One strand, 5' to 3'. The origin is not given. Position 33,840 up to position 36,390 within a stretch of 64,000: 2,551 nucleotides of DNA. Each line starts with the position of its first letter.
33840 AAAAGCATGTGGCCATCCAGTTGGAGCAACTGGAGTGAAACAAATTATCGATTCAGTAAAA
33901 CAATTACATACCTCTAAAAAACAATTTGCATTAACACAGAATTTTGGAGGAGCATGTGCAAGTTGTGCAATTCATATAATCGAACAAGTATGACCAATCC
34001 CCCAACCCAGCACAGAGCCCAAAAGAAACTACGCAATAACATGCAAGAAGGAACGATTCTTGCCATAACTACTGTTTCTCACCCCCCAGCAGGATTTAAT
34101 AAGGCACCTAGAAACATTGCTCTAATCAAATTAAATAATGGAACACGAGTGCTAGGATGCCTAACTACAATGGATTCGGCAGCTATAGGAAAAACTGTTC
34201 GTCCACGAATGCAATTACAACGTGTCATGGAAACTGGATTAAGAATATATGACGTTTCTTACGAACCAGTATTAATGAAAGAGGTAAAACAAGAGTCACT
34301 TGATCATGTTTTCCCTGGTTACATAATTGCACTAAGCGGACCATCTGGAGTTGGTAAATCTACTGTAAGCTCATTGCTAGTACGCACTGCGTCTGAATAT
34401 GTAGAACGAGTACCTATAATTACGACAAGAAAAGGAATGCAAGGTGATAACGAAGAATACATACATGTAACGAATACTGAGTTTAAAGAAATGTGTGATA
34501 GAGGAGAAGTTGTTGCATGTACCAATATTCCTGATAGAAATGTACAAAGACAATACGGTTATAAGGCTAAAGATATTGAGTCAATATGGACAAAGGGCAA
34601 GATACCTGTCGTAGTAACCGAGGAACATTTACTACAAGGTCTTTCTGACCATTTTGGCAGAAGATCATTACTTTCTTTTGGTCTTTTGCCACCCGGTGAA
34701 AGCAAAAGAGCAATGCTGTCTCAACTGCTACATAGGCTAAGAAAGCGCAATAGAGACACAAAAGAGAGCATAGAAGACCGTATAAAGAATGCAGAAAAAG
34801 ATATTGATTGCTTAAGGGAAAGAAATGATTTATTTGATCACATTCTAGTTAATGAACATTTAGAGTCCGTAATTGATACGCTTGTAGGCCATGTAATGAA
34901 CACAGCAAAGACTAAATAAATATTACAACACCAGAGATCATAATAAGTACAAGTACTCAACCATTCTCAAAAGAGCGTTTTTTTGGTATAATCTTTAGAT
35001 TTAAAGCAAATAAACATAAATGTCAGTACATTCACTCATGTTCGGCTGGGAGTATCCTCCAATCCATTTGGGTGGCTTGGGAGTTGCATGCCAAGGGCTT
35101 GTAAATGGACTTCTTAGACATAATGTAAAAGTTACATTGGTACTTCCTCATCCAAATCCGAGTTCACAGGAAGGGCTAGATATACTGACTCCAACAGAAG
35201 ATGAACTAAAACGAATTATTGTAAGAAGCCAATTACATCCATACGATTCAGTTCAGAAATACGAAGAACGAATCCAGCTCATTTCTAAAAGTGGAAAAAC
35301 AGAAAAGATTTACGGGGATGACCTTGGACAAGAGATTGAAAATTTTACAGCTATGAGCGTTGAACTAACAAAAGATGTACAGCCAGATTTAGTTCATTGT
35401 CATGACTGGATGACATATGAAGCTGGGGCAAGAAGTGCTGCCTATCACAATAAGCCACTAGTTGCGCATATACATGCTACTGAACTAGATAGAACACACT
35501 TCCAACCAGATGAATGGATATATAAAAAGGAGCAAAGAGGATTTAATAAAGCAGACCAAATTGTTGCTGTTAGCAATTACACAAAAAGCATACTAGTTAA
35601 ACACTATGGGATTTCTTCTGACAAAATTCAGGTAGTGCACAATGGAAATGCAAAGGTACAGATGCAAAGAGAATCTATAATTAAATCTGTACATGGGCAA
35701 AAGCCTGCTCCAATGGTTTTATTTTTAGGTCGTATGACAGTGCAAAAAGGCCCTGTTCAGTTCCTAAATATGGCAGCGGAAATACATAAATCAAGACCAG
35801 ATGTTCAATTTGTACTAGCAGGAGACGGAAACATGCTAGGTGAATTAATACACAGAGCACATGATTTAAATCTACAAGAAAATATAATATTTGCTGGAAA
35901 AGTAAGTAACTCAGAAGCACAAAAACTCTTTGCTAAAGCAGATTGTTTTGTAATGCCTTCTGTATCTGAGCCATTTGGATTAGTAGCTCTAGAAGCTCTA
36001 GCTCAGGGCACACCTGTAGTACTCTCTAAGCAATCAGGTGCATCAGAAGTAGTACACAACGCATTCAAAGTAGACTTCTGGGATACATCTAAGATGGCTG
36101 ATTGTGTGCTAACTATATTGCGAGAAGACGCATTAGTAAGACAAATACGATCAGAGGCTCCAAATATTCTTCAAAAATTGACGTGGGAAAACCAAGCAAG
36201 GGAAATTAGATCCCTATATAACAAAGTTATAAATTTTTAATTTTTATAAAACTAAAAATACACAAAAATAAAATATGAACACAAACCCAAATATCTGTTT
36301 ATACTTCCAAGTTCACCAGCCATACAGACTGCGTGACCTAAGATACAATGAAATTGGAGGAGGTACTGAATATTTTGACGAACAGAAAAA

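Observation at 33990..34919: DUF35 scaffold domain fused to a divergent guanylate-kinase-like kinase at the end of a mevalonate operon that has no recognisable second kinase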

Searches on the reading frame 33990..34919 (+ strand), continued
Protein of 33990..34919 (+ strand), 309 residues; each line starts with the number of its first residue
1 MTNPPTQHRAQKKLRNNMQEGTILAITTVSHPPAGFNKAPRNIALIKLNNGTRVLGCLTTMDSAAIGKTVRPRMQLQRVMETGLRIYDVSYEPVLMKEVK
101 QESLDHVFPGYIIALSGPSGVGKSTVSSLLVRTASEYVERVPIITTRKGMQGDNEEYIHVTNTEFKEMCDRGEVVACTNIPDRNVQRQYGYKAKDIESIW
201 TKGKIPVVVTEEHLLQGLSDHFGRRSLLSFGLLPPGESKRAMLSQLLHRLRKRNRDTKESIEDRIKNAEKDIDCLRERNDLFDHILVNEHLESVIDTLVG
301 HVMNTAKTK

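Call 58: list_cluster_members(proteins=[P0274, P0284, P0319, P0335, P0300, P0132, P0135, P0138, P0151, P0128])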
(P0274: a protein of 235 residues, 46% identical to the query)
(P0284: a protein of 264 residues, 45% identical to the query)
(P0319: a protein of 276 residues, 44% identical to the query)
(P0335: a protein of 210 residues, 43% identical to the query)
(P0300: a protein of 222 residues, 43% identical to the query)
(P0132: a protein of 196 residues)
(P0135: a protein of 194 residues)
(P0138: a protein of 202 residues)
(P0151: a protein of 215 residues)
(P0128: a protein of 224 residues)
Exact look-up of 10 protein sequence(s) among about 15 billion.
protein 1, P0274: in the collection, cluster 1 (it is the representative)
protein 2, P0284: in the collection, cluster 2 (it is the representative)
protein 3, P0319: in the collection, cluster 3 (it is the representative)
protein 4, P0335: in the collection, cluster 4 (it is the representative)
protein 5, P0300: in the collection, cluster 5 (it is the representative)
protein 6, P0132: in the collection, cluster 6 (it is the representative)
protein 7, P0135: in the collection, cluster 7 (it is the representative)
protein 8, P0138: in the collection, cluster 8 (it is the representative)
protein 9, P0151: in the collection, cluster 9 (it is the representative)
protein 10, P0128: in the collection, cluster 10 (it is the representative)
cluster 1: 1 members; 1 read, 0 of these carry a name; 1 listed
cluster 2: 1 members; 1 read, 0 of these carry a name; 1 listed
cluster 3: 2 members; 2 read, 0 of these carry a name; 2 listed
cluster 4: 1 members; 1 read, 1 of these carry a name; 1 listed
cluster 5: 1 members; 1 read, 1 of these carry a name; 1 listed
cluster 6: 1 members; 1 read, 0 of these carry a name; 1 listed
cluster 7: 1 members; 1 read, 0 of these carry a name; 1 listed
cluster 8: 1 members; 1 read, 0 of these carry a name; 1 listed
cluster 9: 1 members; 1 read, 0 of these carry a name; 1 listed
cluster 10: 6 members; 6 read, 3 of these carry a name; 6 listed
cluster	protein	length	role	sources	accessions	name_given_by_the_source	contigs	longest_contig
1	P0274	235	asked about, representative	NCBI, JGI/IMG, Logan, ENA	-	-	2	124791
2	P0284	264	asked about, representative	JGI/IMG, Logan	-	-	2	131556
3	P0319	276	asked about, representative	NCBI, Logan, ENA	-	-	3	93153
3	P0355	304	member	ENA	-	-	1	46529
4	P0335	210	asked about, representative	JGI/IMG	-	guanylate kinase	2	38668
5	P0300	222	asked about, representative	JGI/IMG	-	guanylate kinase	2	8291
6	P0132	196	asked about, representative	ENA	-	-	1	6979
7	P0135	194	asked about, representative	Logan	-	-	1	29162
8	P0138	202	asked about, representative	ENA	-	-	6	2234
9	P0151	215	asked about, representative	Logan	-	-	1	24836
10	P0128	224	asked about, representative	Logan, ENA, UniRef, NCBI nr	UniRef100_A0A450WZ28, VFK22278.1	Guanylate kinase n=1 Tax=Candidatus Kentrum sp. LPFa TaxID=2126335 RepID=A0A450WZ28_9GAMM | MAG: guanylate kinase [Candidatus Kentron sp. LPFa]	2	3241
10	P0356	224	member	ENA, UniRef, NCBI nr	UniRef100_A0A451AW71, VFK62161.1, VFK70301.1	Guanylate kinase n=1 Tax=Candidatus Kentrum sp. UNK TaxID=2126344 RepID=A0A451AW71_9GAMM | MAG: guanylate kinase [Candidatus Kentron sp. UNK]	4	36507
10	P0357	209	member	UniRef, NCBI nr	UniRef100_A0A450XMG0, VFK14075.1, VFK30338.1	Guanylate kinase n=1 Tax=Candidatus Kentrum sp. LPFa TaxID=2126335 RepID=A0A450XMG0_9GAMM | MAG: guanylate kinase [Candidatus Kentron sp. LPFa]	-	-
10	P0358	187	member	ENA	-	-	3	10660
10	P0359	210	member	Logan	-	-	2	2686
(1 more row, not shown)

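Call 59: find_encoding_contigs(protein=P0356, flank=10000, max_places=2)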
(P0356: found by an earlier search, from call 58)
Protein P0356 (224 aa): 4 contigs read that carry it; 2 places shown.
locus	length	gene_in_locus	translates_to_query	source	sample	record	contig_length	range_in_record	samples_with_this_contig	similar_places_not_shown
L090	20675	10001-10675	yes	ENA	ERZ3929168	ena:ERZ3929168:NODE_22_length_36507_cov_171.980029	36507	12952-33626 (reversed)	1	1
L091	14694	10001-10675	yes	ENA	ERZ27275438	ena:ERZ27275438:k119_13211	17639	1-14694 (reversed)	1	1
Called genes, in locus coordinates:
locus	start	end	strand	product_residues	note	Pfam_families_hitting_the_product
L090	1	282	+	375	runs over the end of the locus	PF03308:MeaB, PF02492:cobW (faint), PF01656:CbiA (faint)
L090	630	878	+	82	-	PF10387:DUF2442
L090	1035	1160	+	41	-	-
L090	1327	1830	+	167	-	PF03703:bPH_2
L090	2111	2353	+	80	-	PF15970:HicB-like_2 (weak)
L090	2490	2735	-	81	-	PF03693:ParD_antitoxin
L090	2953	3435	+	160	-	-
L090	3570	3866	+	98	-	-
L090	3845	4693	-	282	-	PF06508:QueC (weak)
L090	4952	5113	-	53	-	-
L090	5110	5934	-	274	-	PF28083:QatB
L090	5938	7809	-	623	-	PF07693:KAP_NTPase, PF13191:AAA_16 (weak)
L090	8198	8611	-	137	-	PF07963:N_methyl, PF08334:T2SSG, PF22434:PilW_C (weak)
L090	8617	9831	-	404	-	PF28597:T2SSF_N, PF00482:T2SSF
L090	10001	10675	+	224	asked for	PF00625:Guanylate_kin (weak), PF13401:AAA_22 (faint)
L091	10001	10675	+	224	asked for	PF00625:Guanylate_kin (weak), PF13401:AAA_22 (faint)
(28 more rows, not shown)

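Call 72: search_protein_families(library=pfam, proteins=[L085:5073-5600:+, L085:6205-6978:+, L087:2710-3348:+, L088:8593-9369:+], max_evalue=0.00001)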
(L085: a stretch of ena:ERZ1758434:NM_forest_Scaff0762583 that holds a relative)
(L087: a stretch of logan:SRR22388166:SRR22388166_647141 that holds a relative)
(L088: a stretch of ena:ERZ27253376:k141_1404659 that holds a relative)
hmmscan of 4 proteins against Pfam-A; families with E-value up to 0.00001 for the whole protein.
L085:5073-5600:+ (175 aa): 1 family
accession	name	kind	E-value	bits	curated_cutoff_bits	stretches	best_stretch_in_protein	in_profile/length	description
PF00300.27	His_Phos_1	-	2.1e-08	34.5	21.7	1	3-119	49-165/194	Histidine phosphatase superfamily (branch 1)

L085:6205-6978:+ (258 aa): 1 family
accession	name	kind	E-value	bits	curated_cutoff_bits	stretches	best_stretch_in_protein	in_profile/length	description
PF02350.25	Epimerase_2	-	7.7e-26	91.2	30.6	2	44-146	3-104/347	UDP-N-acetylglucosamine 2-epimerase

L087:2710-3348:+ (212 aa): 1 family
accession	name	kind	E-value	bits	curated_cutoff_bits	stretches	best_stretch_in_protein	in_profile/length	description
PF00300.27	His_Phos_1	-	1.8e-24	86.9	21.7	1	6-199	1-191/194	Histidine phosphatase superfamily (branch 1)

L088:8593-9369:+ (258 aa): 1 family
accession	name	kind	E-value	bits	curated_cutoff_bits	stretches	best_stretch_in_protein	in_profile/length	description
PF18916.5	Lycopene_cyc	-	4.3e-17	62.9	27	1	142-229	5-91/92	Lycopene cyclase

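Call 75: find_encoding_contigs(protein=P0125, flank=10000, max_places=2)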
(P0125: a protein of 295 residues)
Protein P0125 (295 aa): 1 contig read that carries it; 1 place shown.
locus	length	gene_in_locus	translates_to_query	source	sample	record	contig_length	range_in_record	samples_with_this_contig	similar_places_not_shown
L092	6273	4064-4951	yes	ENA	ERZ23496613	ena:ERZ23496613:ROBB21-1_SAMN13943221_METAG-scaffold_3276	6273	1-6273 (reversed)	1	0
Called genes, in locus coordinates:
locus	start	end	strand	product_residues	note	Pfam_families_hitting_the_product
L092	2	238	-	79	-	?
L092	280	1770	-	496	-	-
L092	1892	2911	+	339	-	PF08545:ACP_syn_III (weak), PF08541:ACP_syn_III_C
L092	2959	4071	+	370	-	PF00108:Thiolase_N, PF00109:ketoacyl-synt (weak), PF08545:ACP_syn_III, PF02803:Thiolase_C, PF22691:Thiolase_C_1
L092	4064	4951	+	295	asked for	PF01796:OB_ChsH2_C (weak)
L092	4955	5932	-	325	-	PF00395:SLH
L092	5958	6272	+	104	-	?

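Call 76: find_encoding_contigs(protein=P0124, flank=10000, max_places=2)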
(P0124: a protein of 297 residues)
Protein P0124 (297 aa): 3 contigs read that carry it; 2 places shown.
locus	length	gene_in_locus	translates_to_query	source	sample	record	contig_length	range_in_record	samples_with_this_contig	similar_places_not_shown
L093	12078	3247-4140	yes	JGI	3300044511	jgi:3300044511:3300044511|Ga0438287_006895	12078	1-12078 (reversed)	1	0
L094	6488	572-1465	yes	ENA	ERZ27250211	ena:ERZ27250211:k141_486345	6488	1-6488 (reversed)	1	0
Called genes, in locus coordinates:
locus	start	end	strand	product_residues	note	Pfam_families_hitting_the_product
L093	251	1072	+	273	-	PF00368:HMG-CoA_red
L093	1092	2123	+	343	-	PF08545:ACP_syn_III (weak), PF08541:ACP_syn_III_C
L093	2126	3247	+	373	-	PF00108:Thiolase_N, PF00109:ketoacyl-synt, PF08545:ACP_syn_III (weak), PF02803:Thiolase_C, PF22691:Thiolase_C_1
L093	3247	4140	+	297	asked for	PF13401:AAA_22 (faint)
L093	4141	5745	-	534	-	PF01293:PEPCK_ATP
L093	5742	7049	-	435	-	PF00155:Aminotran_1_2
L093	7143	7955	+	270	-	PF00459:Inositol_P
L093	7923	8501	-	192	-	PF02545:Maf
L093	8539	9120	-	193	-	-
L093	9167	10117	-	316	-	PF00579:tRNA-synt_1b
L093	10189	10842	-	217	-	PF00849:PseudoU_synth_2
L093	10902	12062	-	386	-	PF02463:SMC_N (faint), PF00005:ABC_tran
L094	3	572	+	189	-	?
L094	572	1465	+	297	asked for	PF13401:AAA_22 (faint)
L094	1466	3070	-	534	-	PF01293:PEPCK_ATP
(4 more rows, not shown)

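Call 82: find_encoding_contigs(protein=P0151, flank=10000, max_places=2)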
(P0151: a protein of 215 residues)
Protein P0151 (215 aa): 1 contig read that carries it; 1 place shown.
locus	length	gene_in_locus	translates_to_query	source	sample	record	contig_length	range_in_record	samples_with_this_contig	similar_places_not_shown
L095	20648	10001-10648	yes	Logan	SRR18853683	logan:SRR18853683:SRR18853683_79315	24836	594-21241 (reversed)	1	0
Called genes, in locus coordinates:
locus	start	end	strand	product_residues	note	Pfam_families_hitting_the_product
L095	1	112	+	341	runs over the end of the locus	PF01070:FMN_dh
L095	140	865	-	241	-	PF00565:SNase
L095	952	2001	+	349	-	PF22700:MVD-like_N, PF18376:MDD_C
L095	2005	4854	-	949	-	PF08450:SGL (faint), PF07494:Reg_prop (weak), PF07495:Y_Y_Y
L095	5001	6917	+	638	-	PF09848:SLFN-g3_helicase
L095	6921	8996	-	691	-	PF13428:TPR_14 (faint), PF13432:TPR_16 (faint), PF14559:TPR_19 (faint)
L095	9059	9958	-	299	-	PF01451:LMWPc, PF12867:DinB_2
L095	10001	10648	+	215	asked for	PF00625:Guanylate_kin (weak), PF13671:AAA_33 (weak)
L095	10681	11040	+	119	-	PF12840:HTH_20, PF01022:HTH_5 (weak)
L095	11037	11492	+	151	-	PF08327:AHSA1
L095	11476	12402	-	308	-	-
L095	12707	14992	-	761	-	PF03644:Glyco_hydro_85, PF21910:GH85_C, PF13860:FlgD_ig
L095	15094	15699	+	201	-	-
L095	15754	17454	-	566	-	PF13088:BNR_2 (faint), PF02012:BNR (faint), PF13860:FlgD_ig (weak), PF18962:Por_Secre_tail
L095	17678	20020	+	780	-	PF00082:Peptidase_S8, PF18911:PKD_4, PF00801:PKD, PF13860:FlgD_ig (weak)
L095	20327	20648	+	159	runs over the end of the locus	PF02082:Rrf2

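Call 85: search_solved_structures(query=L095:952-1998:+, max_evalue=1e-10, show_alignments=1)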
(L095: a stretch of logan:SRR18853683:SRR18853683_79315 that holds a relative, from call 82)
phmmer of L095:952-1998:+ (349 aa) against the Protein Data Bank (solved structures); distinct sequences matched with E-value up to 1e-10: 18.
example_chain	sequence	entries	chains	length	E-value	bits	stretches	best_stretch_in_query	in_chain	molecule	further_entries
6n0x_A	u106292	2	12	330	2.2e-56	194.9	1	5-344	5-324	Diphosphomevalonate decarboxylase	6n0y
6n0z_A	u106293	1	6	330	4.3e-55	190.6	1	5-344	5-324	Diphosphomevalonate decarboxylase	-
6xr5_A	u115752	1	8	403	5.6e-41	144.2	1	8-325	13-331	Diphosphomevalonate decarboxylase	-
6e2s_A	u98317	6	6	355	2.5e-37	132.2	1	111-328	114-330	Mevalonate diphosphate decarboxylase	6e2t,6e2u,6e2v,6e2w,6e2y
5v2l_A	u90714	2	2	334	2.7e-37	132.1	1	111-328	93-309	Mevalonate diphosphate decarboxylase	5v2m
6n10_A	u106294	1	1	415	1.1e-36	130.1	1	7-318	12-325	Diphosphomevalonate decarboxylase MVD1, peroxisomal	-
3qt5_A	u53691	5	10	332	3.9e-34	121.7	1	8-324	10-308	Mevalonate diphosphate decarboxylase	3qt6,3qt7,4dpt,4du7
3qt8_A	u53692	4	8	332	1e-33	120.3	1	8-324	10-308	Mevalonate diphosphate decarboxylase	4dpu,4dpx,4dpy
4dpw_A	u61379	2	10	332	5.2e-33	118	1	8-324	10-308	Mevalonate diphosphate decarboxylase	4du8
2hk2_A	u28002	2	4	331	5.5e-33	117.9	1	8-323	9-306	Diphosphomevalonate decarboxylase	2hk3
5gmd_A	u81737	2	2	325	4.8e-32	114.8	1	105-335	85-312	Diphosphomevalonate decarboxylase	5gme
4z7c_A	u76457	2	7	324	5.7e-32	114.6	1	105-335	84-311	Diphosphomevalonate decarboxylase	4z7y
3d4j_A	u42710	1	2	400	1.5e-31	113.2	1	5-312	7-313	Diphosphomevalonate decarboxylase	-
2hke_A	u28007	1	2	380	5.3e-31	111.4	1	8-313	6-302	Diphosphomevalonate decarboxylase, putative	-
1fi4_A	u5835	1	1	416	5e-30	108.2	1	4-325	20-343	MEVALONATE 5-DIPHOSPHATE DECARBOXYLASE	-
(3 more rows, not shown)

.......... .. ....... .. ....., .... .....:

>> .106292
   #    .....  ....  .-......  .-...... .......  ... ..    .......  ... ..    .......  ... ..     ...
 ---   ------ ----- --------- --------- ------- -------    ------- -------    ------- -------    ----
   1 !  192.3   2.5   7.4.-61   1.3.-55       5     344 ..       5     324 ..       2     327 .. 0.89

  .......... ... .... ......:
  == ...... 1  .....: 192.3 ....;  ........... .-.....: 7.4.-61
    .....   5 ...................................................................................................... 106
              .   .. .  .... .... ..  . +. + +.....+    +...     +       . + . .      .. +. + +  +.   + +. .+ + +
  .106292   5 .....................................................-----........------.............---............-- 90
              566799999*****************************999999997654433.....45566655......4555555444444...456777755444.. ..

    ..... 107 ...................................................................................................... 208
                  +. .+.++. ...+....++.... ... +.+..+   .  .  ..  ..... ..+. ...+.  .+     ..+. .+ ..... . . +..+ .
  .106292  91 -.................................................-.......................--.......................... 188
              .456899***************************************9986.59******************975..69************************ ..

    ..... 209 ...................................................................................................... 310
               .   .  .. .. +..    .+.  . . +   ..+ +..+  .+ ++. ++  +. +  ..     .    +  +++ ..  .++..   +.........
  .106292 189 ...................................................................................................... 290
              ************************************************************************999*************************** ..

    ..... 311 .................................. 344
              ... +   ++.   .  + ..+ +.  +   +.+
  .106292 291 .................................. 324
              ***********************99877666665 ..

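Call 87: find_related_loci(query=A3, collection=metagenome_contigs, flank=10000)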
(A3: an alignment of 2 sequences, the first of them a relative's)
Query A3 (215 aa) in metagenome_contigs; peptide patterns used: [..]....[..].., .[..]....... (x = any residue, [..] = any of these).
600 stretches matched a pattern (row limit reached: there are more); 4 encode a relative of the query (tblastn E <= 1e-3); 4 distinct loci.
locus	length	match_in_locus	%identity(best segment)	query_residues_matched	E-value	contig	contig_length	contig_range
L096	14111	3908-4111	41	7-74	1e-9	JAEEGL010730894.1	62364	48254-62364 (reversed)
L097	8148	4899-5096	38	5-70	9e-8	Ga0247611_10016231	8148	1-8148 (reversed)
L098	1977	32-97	73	1-22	3e-6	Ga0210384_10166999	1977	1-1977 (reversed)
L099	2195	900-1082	34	8-93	6e-6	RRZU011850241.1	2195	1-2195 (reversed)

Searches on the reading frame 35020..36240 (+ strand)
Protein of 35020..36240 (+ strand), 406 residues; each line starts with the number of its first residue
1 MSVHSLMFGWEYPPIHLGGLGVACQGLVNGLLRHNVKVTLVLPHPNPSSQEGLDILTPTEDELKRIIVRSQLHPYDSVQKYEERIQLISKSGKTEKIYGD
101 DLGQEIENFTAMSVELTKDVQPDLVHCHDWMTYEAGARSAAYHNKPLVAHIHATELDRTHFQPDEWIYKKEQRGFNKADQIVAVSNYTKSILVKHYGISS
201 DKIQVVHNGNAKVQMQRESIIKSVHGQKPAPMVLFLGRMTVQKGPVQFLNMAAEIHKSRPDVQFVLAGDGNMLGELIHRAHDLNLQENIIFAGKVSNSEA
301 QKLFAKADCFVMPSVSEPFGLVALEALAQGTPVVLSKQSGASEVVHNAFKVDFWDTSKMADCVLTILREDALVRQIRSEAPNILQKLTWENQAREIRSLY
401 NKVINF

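Call 70: search_protein_families(library=pfam, proteins=[window:35020-36240:+], max_evalue=0.000001)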
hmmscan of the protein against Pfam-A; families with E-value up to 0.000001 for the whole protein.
window:35020-36240:+ (406 aa): 6 families
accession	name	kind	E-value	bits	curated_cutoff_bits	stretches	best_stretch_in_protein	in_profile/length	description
PF00534.26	Glycos_transf_1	-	5.7e-33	114.3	26.4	1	221-375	6-164/172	Glycosyl transferases group 1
PF13692.12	Glyco_trans_1_4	-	1.8e-29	103.2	27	1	231-368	2-141/142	Glycosyl transferases group 1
PF13439.12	Glyco_transf_4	-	4.7e-24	85.7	28.5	1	18-209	2-165/170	Glycosyltransferase Family 4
PF20706.3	GT4-conflict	-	1.6e-17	64.1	26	1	113-362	73-332/385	Family 4 Glycosyltransferase in conflict systems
PF08323.17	Glyco_transf_5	-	2.6e-17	63.8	22.7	1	6-206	3-216/239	Starch synthase catalytic domain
PF13579.12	Glyco_trans_4_4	-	8.2e-14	52.7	29.7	1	18-209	1-158/158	Glycosyl transferase 4-like domain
